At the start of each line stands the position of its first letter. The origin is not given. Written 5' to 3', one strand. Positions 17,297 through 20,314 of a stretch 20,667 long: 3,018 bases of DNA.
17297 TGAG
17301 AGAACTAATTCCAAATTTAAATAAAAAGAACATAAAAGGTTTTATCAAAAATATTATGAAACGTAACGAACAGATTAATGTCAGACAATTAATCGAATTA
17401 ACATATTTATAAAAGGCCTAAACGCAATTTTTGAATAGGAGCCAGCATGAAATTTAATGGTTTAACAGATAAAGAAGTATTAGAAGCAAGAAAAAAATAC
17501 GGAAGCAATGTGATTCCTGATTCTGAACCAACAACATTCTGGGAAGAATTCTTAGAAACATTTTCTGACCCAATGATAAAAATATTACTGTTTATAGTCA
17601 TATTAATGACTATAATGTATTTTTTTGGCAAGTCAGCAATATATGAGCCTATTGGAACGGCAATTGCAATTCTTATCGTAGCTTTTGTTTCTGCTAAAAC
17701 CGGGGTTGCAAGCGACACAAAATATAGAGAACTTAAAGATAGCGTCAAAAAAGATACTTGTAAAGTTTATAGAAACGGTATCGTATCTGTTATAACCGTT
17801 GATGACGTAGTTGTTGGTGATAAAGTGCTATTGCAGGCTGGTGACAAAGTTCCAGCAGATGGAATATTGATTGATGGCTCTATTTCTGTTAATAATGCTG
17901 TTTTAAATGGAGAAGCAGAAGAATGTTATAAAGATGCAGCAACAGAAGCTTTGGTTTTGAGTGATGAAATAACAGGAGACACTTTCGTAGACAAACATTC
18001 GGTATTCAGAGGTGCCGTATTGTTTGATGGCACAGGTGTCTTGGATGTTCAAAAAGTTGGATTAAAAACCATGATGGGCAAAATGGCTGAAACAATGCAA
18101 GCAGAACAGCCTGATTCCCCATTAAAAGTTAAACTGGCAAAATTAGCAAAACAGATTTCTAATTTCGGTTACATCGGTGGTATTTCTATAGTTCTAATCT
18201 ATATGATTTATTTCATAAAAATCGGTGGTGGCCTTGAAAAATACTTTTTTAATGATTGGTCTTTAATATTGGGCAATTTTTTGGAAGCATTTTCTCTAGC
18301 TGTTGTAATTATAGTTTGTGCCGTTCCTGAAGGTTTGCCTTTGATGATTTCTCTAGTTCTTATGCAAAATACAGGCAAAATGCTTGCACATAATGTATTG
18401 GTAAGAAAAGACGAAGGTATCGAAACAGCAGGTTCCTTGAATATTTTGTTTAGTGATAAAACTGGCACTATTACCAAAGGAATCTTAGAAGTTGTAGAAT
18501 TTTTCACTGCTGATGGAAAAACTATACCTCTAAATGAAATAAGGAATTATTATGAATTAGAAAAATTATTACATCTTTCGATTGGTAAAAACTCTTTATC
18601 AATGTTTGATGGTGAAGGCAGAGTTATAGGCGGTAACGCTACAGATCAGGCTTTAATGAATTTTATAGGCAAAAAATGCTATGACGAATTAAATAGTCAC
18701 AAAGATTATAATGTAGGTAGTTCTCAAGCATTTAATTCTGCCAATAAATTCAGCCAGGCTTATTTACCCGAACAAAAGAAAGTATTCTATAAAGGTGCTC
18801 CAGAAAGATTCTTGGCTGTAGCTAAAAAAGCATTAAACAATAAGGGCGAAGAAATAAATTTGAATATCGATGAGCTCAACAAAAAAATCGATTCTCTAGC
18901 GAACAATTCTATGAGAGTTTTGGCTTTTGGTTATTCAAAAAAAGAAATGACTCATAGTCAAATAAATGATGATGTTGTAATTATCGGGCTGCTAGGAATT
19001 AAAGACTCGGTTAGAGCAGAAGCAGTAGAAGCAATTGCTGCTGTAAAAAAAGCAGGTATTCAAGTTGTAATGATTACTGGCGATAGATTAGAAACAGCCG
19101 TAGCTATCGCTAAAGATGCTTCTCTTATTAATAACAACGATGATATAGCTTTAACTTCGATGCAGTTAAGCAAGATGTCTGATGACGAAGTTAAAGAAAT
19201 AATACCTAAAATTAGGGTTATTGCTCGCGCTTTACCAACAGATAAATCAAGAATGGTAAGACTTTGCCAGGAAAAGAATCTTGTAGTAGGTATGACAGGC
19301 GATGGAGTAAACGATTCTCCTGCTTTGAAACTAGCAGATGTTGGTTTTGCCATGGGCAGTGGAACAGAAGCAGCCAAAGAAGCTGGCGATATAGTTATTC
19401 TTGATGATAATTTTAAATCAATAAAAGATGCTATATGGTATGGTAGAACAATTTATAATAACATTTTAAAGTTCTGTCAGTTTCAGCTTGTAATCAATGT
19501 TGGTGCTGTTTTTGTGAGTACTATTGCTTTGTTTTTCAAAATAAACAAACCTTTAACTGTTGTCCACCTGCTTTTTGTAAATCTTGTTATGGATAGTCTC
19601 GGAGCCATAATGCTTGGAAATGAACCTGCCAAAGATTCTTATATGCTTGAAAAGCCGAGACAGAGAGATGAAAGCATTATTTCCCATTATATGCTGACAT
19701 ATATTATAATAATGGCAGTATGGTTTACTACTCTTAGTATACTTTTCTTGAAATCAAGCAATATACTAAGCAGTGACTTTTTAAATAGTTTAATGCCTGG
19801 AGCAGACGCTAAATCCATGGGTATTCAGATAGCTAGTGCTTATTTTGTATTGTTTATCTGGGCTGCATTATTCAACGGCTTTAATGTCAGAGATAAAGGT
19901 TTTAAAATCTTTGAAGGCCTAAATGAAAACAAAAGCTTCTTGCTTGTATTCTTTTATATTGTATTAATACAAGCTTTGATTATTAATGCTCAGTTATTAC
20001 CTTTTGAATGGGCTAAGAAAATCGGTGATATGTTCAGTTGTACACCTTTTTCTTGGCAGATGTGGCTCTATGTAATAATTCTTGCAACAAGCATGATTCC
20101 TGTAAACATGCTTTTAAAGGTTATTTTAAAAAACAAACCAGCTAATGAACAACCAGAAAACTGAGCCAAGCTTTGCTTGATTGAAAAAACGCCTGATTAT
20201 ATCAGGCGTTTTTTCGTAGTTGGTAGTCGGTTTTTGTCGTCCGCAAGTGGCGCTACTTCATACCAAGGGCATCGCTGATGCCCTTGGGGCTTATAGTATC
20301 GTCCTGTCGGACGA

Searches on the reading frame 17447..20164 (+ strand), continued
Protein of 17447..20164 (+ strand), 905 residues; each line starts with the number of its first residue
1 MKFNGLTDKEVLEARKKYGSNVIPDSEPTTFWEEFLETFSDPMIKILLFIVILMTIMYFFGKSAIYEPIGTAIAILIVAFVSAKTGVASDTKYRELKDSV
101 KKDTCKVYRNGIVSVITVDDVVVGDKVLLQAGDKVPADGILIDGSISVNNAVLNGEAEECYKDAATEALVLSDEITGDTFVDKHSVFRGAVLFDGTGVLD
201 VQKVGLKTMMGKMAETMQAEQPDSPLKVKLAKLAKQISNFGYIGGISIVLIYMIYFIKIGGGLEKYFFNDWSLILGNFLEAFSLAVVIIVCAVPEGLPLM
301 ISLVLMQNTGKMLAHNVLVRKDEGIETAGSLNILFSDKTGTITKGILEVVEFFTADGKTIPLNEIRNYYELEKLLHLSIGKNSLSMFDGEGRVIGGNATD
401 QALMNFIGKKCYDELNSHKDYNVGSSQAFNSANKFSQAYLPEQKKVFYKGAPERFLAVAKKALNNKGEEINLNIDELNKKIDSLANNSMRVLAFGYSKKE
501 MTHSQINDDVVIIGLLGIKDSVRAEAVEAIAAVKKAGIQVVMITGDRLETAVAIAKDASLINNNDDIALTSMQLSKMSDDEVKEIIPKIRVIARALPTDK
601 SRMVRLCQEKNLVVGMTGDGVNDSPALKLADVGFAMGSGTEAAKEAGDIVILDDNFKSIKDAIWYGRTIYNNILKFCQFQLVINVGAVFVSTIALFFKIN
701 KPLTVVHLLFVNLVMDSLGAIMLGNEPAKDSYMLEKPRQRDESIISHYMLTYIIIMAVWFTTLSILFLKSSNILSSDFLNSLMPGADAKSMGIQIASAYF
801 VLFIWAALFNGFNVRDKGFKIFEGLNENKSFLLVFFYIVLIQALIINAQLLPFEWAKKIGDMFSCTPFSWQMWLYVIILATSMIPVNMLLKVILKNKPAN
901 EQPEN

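Call 50: find_encoding_contigs(protein=P0146, flank=10000, max_places=10)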
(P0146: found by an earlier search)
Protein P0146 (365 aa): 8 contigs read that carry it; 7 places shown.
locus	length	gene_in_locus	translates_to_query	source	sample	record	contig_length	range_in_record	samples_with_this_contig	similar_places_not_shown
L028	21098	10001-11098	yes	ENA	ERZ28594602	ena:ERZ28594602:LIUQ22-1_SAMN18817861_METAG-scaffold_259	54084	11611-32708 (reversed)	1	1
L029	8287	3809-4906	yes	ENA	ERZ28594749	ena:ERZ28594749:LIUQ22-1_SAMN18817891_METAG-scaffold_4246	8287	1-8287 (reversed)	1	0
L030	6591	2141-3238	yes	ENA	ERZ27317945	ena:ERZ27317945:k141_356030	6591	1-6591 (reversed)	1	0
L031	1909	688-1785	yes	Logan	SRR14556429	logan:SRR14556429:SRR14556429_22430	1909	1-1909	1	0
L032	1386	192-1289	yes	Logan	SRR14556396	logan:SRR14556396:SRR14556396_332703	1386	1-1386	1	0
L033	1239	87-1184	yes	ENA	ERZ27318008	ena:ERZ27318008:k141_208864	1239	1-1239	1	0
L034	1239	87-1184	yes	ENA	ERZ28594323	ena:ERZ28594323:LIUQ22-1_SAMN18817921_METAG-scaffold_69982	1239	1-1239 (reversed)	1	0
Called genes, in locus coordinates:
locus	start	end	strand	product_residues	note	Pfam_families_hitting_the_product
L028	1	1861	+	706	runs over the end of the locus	PF09479:Flg_new (weak), PF18998:Flg_new_2 (faint), PF03781:FGE-sulfatase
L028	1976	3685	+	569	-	PF00512:HisKA, PF02518:HATPase_c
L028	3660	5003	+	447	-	PF00072:Response_reg, PF00158:Sigma54_activat, PF14532:Sigma54_activ_2, PF00004:AAA (weak), PF07728:AAA_5 (weak), PF25601:AAA_lid_14, PF02954:HTH_8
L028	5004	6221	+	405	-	-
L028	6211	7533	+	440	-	PF13432:TPR_16 (faint), PF13424:TPR_12 (faint), PF13431:TPR_17 (faint), PF00515:TPR_1 (faint), PF07719:TPR_2 (faint), PF13181:TPR_8 (faint), PF13374:TPR_10 (faint), PF01522:Polysacc_deac_1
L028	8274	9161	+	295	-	PF05569:Peptidase_M56 (weak), PF01435:Peptidase_M48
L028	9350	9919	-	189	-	-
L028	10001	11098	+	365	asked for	PF13421:Band_7_1, PF01145:Band_7, PF17032:Zn_ribbon_15 (faint), PF12773:DZR, PF13240:Zn_Ribbon_1 (faint), PF13248:Zn_ribbon_3 (faint)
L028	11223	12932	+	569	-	PF01145:Band_7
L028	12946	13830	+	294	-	PF01145:Band_7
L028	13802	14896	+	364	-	PF01145:Band_7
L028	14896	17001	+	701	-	PF00122:E1-E2_ATPase, PF00702:Hydrolase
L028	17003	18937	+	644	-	PF13231:PMT_2 (weak)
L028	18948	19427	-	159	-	-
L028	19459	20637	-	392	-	-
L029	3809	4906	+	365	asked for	PF13421:Band_7_1, PF01145:Band_7, PF17032:Zn_ribbon_15 (faint), PF12773:DZR, PF13240:Zn_Ribbon_1 (faint), PF13248:Zn_ribbon_3 (faint)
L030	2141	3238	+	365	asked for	PF13421:Band_7_1, PF01145:Band_7, PF17032:Zn_ribbon_15 (faint), PF12773:DZR, PF13240:Zn_Ribbon_1 (faint), PF13248:Zn_ribbon_3 (faint)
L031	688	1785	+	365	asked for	PF13421:Band_7_1, PF01145:Band_7, PF17032:Zn_ribbon_15 (faint), PF12773:DZR, PF13240:Zn_Ribbon_1 (faint), PF13248:Zn_ribbon_3 (faint)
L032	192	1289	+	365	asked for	PF13421:Band_7_1, PF01145:Band_7, PF17032:Zn_ribbon_15 (faint), PF12773:DZR, PF13240:Zn_Ribbon_1 (faint), PF13248:Zn_ribbon_3 (faint)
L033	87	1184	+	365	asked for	PF13421:Band_7_1, PF01145:Band_7, PF17032:Zn_ribbon_15 (faint), PF12773:DZR, PF13240:Zn_Ribbon_1 (faint), PF13248:Zn_ribbon_3 (faint)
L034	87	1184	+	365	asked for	PF13421:Band_7_1, PF01145:Band_7, PF17032:Zn_ribbon_15 (faint), PF12773:DZR, PF13240:Zn_Ribbon_1 (faint), PF13248:Zn_ribbon_3 (faint)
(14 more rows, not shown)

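Call 51: find_encoding_contigs(protein=P0144, flank=10000, max_places=10)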
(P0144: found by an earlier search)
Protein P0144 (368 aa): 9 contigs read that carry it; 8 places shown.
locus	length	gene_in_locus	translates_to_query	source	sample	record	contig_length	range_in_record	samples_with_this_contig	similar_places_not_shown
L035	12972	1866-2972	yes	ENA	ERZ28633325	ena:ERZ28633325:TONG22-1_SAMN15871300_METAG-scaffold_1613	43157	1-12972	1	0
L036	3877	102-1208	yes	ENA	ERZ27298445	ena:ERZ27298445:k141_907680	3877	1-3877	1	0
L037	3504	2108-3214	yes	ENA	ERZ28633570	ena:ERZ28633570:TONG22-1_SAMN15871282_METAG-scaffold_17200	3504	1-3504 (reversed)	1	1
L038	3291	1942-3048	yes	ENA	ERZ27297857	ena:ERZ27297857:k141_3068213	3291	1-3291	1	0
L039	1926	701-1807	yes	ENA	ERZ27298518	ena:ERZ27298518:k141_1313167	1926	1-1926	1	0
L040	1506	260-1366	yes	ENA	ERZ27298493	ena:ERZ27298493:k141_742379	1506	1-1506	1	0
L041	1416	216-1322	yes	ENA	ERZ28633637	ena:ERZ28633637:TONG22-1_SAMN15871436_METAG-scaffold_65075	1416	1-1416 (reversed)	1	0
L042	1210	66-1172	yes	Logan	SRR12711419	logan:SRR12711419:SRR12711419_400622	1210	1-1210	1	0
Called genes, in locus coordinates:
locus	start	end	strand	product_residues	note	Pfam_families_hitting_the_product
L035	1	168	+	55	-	?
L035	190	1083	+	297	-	PF01435:Peptidase_M48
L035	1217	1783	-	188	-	-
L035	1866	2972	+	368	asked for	PF13421:Band_7_1, PF01145:Band_7, PF12773:DZR, PF13240:Zn_Ribbon_1 (faint), PF13248:Zn_ribbon_3 (faint)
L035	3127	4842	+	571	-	PF01145:Band_7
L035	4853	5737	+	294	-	PF01145:Band_7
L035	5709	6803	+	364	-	PF01145:Band_7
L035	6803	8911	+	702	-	PF00122:E1-E2_ATPase, PF00702:Hydrolase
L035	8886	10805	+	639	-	PF13231:PMT_2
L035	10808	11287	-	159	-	-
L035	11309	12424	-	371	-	-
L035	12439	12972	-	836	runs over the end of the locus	-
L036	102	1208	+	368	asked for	PF13421:Band_7_1, PF01145:Band_7, PF12773:DZR, PF13240:Zn_Ribbon_1 (faint), PF13248:Zn_ribbon_3 (faint)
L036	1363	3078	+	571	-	PF01145:Band_7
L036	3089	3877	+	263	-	?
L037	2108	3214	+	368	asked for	PF13421:Band_7_1, PF01145:Band_7, PF12773:DZR, PF13240:Zn_Ribbon_1 (faint), PF13248:Zn_ribbon_3 (faint)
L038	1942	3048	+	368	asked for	PF13421:Band_7_1, PF01145:Band_7, PF12773:DZR, PF13240:Zn_Ribbon_1 (faint), PF13248:Zn_ribbon_3 (faint)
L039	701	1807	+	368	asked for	PF13421:Band_7_1, PF01145:Band_7, PF12773:DZR, PF13240:Zn_Ribbon_1 (faint), PF13248:Zn_ribbon_3 (faint)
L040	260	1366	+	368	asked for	PF13421:Band_7_1, PF01145:Band_7, PF12773:DZR, PF13240:Zn_Ribbon_1 (faint), PF13248:Zn_ribbon_3 (faint)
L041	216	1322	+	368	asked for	PF13421:Band_7_1, PF01145:Band_7, PF12773:DZR, PF13240:Zn_Ribbon_1 (faint), PF13248:Zn_ribbon_3 (faint)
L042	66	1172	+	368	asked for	PF13421:Band_7_1, PF01145:Band_7, PF12773:DZR, PF13240:Zn_Ribbon_1 (faint), PF13248:Zn_ribbon_3 (faint)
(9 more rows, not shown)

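Call 57: find_encoding_contigs(protein=P0133, flank=10000, max_places=10)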
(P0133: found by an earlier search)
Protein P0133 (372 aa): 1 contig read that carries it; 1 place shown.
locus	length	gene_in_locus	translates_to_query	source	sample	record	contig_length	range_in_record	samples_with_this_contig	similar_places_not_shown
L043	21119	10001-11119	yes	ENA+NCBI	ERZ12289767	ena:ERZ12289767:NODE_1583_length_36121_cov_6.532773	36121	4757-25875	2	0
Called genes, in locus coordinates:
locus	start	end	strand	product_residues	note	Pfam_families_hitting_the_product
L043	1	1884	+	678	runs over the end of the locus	-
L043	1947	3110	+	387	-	PF00465:Fe-ADH, PF25137:ADH_Fe_C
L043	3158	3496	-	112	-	PF01627:Hpt (weak)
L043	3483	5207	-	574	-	PF00072:Response_reg, PF00990:GGDEF (faint), PF00563:EAL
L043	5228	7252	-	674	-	PF17391:Urocanase_N, PF01175:Urocanase, PF17392:Urocanase_C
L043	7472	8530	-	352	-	-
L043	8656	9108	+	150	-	PF09021:HutP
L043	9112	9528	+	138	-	PF03610:EIIA-man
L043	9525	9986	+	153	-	PF03830:PTSIIB_sorb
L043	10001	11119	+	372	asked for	PF00005:ABC_tran, PF17912:OB_MalK (weak), PF08402:TOBE_2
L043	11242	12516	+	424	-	PF01547:SBP_bac_1, PF13416:SBP_bac_8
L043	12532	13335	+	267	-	PF03609:EII-Sor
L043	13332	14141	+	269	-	PF03613:EIID-AGA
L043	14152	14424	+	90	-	PF00381:PTS-HPr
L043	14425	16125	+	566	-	PF05524:PEP-utilisers_N, PF00391:PEP-utilizers, PF02896:PEP-utilizers_C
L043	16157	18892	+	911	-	PF00690:Cation_ATPase_N, PF00122:E1-E2_ATPase, PF00702:Hydrolase, PF13246:Cation_ATPase, PF08282:Hydrolase_3 (faint), PF00689:Cation_ATPase_C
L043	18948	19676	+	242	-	PF02348:CTP_transf_3, PF12804:NTP_transf_3 (weak)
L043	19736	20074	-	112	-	PF02575:YbaB_DNA_bd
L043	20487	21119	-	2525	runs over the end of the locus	PF13205:Big_5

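Call 58: find_encoding_contigs(protein=P0125, flank=10000, max_places=10)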
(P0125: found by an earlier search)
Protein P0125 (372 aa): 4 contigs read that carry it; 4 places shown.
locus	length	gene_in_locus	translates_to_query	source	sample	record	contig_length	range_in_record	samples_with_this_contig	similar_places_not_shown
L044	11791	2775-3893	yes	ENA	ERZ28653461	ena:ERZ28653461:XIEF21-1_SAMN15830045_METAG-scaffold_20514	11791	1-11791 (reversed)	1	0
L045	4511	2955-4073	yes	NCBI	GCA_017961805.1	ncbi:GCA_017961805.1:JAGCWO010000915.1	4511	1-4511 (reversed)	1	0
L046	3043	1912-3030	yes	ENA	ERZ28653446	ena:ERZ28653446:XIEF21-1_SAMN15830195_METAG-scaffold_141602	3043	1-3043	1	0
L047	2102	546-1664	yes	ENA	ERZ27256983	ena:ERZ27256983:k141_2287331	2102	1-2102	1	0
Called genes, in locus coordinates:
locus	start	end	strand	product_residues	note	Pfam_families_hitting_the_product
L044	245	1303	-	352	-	-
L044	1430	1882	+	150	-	PF09021:HutP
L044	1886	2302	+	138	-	PF03610:EIIA-man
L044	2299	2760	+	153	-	PF03830:PTSIIB_sorb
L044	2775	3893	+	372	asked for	PF00005:ABC_tran, PF17912:OB_MalK (weak), PF08402:TOBE_2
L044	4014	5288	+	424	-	PF01547:SBP_bac_1, PF13416:SBP_bac_8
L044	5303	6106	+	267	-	PF03609:EII-Sor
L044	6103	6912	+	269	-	PF03613:EIID-AGA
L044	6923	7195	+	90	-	PF00381:PTS-HPr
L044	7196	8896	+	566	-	PF05524:PEP-utilisers_N, PF00391:PEP-utilizers, PF02896:PEP-utilizers_C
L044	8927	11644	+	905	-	PF00690:Cation_ATPase_N, PF00122:E1-E2_ATPase, PF00702:Hydrolase, PF13246:Cation_ATPase, PF08282:Hydrolase_3 (faint), PF00689:Cation_ATPase_C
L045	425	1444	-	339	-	-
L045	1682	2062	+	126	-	PF09021:HutP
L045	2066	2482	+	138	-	PF03610:EIIA-man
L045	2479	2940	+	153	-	PF03830:PTSIIB_sorb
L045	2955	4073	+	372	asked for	PF00005:ABC_tran, PF17912:OB_MalK (weak), PF08402:TOBE_2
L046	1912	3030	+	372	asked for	PF00005:ABC_tran, PF17912:OB_MalK (weak), PF08402:TOBE_2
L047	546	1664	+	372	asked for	PF00005:ABC_tran, PF17912:OB_MalK (weak), PF08402:TOBE_2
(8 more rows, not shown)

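Call 69: find_encoding_contigs(protein=P0138, flank=10000, max_places=10)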
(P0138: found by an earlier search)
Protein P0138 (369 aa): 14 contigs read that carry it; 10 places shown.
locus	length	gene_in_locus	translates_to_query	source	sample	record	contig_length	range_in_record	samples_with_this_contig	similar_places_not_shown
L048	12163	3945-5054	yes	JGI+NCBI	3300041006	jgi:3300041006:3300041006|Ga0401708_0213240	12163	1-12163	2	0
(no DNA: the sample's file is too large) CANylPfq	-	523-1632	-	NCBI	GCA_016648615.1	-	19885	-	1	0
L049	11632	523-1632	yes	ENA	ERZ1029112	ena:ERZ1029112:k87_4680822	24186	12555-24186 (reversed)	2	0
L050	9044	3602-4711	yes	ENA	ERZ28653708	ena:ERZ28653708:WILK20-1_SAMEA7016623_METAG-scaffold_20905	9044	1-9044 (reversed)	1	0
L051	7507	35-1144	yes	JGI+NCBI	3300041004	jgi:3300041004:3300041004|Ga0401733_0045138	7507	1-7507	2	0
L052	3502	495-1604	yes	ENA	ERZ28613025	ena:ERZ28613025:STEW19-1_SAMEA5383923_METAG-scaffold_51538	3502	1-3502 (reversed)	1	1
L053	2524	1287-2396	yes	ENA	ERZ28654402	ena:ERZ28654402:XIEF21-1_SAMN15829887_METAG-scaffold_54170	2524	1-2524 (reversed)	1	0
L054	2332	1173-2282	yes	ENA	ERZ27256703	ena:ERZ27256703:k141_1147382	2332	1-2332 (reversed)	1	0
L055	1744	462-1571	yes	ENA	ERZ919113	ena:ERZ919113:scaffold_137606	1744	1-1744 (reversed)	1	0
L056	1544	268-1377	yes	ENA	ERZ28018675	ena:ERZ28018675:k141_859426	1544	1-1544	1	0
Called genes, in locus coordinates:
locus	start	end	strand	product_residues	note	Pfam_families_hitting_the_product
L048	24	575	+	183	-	-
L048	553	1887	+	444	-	PF13428:TPR_14 (faint), PF13431:TPR_17 (faint), PF14559:TPR_19 (faint), PF00515:TPR_1 (faint), PF07719:TPR_2 (faint), PF13181:TPR_8 (faint), PF13414:TPR_11 (weak), PF01522:Polysacc_deac_1, +2 more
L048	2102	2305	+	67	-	-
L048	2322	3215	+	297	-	PF05569:Peptidase_M56 (weak), PF01435:Peptidase_M48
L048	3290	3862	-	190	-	-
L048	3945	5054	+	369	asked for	PF13421:Band_7_1, PF01145:Band_7 (weak), PF12773:DZR, PF13240:Zn_Ribbon_1 (faint), PF13248:Zn_ribbon_3 (faint)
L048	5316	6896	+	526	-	PF01145:Band_7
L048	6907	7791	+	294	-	PF01145:Band_7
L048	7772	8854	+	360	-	PF01145:Band_7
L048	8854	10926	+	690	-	PF00122:E1-E2_ATPase, PF00702:Hydrolase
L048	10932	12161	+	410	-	?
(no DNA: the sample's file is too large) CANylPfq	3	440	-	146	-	?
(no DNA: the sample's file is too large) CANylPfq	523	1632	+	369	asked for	PF13421:Band_7_1, PF01145:Band_7 (weak), PF12773:DZR, PF13240:Zn_Ribbon_1 (faint), PF13248:Zn_ribbon_3 (faint)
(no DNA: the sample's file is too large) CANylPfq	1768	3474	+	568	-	PF01145:Band_7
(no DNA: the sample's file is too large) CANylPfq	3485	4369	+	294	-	PF01145:Band_7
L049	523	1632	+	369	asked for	PF13421:Band_7_1, PF01145:Band_7 (weak), PF12773:DZR, PF13240:Zn_Ribbon_1 (faint), PF13248:Zn_ribbon_3 (faint)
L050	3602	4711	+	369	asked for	PF13421:Band_7_1, PF01145:Band_7 (weak), PF12773:DZR, PF13240:Zn_Ribbon_1 (faint), PF13248:Zn_ribbon_3 (faint)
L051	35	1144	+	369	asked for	PF13421:Band_7_1, PF01145:Band_7 (weak), PF12773:DZR, PF13240:Zn_Ribbon_1 (faint), PF13248:Zn_ribbon_3 (faint)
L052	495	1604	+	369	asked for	PF13421:Band_7_1, PF01145:Band_7 (weak), PF12773:DZR, PF13240:Zn_Ribbon_1 (faint), PF13248:Zn_ribbon_3 (faint)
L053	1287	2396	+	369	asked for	PF13421:Band_7_1, PF01145:Band_7 (weak), PF12773:DZR, PF13240:Zn_Ribbon_1 (faint), PF13248:Zn_ribbon_3 (faint)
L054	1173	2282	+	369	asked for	PF13421:Band_7_1, PF01145:Band_7 (weak), PF12773:DZR, PF13240:Zn_Ribbon_1 (faint), PF13248:Zn_ribbon_3 (faint)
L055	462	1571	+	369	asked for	PF13421:Band_7_1, PF01145:Band_7 (weak), PF12773:DZR, PF13240:Zn_Ribbon_1 (faint), PF13248:Zn_ribbon_3 (faint)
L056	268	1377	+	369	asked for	PF13421:Band_7_1, PF01145:Band_7 (weak), PF12773:DZR, PF13240:Zn_Ribbon_1 (faint), PF13248:Zn_ribbon_3 (faint)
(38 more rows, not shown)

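Call 70: find_encoding_contigs(protein=P0145, flank=10000, max_places=10)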
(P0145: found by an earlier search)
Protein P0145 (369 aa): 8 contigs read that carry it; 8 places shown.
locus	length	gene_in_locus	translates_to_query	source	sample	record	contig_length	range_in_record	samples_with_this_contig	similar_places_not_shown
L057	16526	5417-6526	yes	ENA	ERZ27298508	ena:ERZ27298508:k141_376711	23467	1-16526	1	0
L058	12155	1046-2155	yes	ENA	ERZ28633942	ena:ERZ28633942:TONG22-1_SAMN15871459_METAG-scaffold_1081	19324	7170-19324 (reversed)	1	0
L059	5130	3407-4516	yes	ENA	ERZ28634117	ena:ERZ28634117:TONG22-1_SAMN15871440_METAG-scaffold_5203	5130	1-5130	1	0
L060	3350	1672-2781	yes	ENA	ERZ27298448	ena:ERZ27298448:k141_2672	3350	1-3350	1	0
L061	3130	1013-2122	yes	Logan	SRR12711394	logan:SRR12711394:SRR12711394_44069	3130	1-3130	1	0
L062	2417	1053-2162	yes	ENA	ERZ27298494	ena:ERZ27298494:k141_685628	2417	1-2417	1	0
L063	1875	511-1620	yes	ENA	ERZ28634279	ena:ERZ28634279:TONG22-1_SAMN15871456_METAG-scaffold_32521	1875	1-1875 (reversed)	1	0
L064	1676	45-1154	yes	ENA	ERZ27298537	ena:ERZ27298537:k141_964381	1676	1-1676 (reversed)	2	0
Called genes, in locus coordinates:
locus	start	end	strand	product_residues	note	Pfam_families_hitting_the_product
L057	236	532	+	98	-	PF00216:Bac_DNA_binding, PF18291:HU-HIG, PF18175:HU-CCDC81_bac_2 (faint)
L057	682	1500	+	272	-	PF00481:PP2C, PF13672:PP2C_2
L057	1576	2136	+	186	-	PF13174:TPR_6 (faint), PF23914:TPR_CcmH_CycH (faint), PF12895:ANAPC3 (weak), PF14559:TPR_19 (faint), PF13431:TPR_17 (faint), PF23558:TPR_P4H (faint), PF07719:TPR_2 (faint), PF13414:TPR_11, +3 more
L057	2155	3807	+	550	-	PF00069:Pkinase, PF07714:PK_Tyr_Ser-Thr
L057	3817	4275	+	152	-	-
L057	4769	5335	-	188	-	-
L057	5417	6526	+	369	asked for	PF13421:Band_7_1, PF01145:Band_7, PF12773:DZR, PF13240:Zn_Ribbon_1 (faint), PF13248:Zn_ribbon_3 (faint)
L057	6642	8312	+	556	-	PF01145:Band_7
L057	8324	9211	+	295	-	PF01145:Band_7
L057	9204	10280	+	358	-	PF01145:Band_7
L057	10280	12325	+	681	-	PF00122:E1-E2_ATPase, PF00702:Hydrolase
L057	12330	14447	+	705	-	PF13231:PMT_2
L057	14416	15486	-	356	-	-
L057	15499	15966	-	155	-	-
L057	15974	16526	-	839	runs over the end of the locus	-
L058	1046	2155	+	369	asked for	PF13421:Band_7_1, PF01145:Band_7, PF12773:DZR, PF13240:Zn_Ribbon_1 (faint), PF13248:Zn_ribbon_3 (faint)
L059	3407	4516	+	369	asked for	PF13421:Band_7_1, PF01145:Band_7, PF12773:DZR, PF13240:Zn_Ribbon_1 (faint), PF13248:Zn_ribbon_3 (faint)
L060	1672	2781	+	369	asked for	PF13421:Band_7_1, PF01145:Band_7, PF12773:DZR, PF13240:Zn_Ribbon_1 (faint), PF13248:Zn_ribbon_3 (faint)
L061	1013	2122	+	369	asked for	PF13421:Band_7_1, PF01145:Band_7, PF12773:DZR, PF13240:Zn_Ribbon_1 (faint), PF13248:Zn_ribbon_3 (faint)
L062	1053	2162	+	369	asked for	PF13421:Band_7_1, PF01145:Band_7, PF12773:DZR, PF13240:Zn_Ribbon_1 (faint), PF13248:Zn_ribbon_3 (faint)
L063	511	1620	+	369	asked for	PF13421:Band_7_1, PF01145:Band_7, PF12773:DZR, PF13240:Zn_Ribbon_1 (faint), PF13248:Zn_ribbon_3 (faint)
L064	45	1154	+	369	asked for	PF13421:Band_7_1, PF01145:Band_7, PF12773:DZR, PF13240:Zn_Ribbon_1 (faint), PF13248:Zn_ribbon_3 (faint)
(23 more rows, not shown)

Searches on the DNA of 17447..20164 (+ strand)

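Call 20: search_rna_families(source=L001, start=4880, end=5720, threshold=evalue, max_evalue=1)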
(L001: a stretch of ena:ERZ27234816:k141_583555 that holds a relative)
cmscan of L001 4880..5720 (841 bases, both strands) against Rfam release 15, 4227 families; matches with E-value up to 1: 1.
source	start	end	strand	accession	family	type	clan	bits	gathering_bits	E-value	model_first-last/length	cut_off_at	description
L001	4916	4958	+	RF03884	mir-725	Gene; miRNA;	-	22.5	76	0.051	1-56/56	no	mir-725 microRNA precursor family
